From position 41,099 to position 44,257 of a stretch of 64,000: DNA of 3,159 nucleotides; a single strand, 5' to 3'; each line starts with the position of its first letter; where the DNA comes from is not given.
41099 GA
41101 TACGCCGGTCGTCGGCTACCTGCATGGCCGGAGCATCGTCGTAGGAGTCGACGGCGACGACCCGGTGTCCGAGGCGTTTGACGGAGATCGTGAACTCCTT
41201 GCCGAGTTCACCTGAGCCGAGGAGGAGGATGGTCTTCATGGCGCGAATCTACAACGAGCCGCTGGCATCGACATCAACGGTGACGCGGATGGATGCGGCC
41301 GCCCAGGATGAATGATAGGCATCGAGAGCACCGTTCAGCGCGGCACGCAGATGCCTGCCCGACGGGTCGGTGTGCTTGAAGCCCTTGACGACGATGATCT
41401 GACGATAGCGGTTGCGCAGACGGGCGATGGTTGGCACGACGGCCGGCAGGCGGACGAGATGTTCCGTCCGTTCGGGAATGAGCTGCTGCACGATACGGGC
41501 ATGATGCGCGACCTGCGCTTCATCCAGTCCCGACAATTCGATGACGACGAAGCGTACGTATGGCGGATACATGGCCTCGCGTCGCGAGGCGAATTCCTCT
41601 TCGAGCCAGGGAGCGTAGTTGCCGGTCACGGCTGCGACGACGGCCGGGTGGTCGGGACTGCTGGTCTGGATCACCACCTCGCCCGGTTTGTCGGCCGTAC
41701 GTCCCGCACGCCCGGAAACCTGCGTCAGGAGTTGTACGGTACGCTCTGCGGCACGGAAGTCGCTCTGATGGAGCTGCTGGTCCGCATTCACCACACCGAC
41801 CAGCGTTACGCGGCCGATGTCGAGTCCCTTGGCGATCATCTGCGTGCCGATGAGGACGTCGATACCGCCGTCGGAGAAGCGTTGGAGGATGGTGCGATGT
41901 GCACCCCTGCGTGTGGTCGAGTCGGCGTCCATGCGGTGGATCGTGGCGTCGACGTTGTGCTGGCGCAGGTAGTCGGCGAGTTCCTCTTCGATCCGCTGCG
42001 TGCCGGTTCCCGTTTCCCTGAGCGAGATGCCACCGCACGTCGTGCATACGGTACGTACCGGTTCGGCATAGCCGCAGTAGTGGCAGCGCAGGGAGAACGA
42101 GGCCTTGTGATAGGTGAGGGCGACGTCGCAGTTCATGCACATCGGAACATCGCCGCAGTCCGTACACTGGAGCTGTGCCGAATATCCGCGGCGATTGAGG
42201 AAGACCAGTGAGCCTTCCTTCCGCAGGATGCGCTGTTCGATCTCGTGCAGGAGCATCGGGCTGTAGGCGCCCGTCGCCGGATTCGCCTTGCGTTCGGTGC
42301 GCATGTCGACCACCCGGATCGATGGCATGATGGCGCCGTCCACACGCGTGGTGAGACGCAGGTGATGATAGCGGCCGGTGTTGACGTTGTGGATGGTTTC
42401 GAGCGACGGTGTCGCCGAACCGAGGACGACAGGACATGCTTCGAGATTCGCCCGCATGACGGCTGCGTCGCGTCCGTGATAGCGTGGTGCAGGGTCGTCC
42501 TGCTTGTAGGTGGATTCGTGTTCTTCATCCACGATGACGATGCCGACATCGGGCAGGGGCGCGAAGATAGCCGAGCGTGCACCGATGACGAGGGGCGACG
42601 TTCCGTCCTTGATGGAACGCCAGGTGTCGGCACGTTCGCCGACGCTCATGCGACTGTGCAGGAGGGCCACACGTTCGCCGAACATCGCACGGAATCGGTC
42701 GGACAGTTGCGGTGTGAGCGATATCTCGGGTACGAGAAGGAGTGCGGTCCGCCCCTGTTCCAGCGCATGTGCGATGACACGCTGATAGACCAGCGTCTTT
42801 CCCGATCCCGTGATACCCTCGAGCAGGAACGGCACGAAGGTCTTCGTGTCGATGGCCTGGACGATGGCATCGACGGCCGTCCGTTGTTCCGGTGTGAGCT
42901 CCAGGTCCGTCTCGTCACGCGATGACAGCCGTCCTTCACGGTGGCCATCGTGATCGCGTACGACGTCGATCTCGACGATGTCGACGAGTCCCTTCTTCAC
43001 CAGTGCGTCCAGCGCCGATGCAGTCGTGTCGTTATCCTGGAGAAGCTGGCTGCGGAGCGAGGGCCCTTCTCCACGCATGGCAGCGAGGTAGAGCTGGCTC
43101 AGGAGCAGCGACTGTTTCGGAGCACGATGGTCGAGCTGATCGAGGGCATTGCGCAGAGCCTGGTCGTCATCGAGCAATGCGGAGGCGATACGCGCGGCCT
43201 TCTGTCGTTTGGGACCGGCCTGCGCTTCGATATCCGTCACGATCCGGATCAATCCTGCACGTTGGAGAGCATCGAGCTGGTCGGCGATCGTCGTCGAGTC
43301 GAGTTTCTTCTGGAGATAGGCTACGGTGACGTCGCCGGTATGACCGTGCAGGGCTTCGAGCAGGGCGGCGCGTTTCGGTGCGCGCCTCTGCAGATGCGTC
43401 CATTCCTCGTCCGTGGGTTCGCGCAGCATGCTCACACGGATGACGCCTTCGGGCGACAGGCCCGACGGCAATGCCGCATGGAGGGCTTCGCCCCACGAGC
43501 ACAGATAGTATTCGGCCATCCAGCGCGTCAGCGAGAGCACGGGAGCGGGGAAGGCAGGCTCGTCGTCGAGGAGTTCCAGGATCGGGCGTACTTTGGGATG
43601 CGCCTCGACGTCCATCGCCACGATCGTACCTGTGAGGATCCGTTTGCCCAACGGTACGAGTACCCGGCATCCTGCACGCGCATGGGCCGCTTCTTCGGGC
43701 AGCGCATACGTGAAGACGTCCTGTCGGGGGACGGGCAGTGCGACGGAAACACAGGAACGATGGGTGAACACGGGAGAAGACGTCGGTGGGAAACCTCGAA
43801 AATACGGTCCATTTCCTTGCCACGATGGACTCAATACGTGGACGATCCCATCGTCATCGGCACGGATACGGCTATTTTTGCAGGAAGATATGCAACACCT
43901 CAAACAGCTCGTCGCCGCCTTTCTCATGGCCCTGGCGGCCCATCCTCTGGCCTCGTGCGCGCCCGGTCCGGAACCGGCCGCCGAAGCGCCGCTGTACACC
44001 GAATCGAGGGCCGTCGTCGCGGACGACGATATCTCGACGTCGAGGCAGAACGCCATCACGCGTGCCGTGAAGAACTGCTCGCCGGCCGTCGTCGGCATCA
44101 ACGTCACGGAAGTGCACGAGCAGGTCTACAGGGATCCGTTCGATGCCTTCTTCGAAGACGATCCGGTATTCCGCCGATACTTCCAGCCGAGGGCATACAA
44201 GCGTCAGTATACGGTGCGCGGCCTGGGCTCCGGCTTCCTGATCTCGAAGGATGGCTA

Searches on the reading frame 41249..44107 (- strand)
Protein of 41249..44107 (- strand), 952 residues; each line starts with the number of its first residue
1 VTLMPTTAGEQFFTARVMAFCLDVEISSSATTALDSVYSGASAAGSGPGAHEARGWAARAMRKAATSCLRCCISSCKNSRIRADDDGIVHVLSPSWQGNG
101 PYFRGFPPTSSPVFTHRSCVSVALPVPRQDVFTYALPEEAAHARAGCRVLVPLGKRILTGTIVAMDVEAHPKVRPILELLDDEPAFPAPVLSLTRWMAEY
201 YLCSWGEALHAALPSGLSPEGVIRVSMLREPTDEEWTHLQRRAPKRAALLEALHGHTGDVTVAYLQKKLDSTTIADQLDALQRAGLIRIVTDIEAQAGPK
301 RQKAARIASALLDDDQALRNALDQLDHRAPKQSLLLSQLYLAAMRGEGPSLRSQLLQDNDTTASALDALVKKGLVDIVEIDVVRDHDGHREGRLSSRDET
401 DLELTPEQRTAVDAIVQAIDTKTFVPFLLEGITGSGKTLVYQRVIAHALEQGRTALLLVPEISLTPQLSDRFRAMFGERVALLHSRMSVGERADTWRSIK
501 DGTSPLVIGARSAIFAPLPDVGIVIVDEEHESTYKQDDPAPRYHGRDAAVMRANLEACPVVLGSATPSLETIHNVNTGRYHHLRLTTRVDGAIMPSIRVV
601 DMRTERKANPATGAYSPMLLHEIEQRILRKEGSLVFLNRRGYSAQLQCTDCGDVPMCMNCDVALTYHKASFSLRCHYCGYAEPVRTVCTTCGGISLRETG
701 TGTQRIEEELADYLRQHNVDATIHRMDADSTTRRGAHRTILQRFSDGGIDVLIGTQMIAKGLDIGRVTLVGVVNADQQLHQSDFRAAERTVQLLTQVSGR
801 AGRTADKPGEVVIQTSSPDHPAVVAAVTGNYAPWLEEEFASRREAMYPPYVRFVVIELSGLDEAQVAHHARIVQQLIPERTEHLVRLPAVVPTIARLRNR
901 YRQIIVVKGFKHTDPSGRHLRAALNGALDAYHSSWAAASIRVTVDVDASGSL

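Call 34: search_protein_families(library=pfam, proteins=[window:41249-44107:-], max_evalue=0.00001)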
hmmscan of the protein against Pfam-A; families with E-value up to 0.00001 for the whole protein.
window:41249-44107:- (952 aa): 6 families
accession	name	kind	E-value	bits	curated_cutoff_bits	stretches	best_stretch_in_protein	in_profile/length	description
PF17764.6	PriA_3primeBD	-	3.6e-27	94.5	22.7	1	121-214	1-96/96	3'DNA-binding domain (3'BD)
PF00270.35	DEAD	-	3.5e-16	59.8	26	1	405-574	1-166/167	DEAD/DEAH box helicase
PF04851.21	ResIII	-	1.4e-15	58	22.5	1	402-568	2-163/164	Type III restriction enzyme, res subunit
PF00271.37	Helicase_C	-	1.4e-12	48.3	23.5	1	706-804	28-109/110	Helicase conserved C-terminal domain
PF18319.7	Zn_ribbon_PriA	-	2.7e-12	46.8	26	1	657-683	1-27/27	PriA DNA helicase Cys-rich region (CRR) domain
PF18074.6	PriA_C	-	7.1e-09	36.8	26.9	1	849-947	1-94/95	Primosomal protein N C-terminal domain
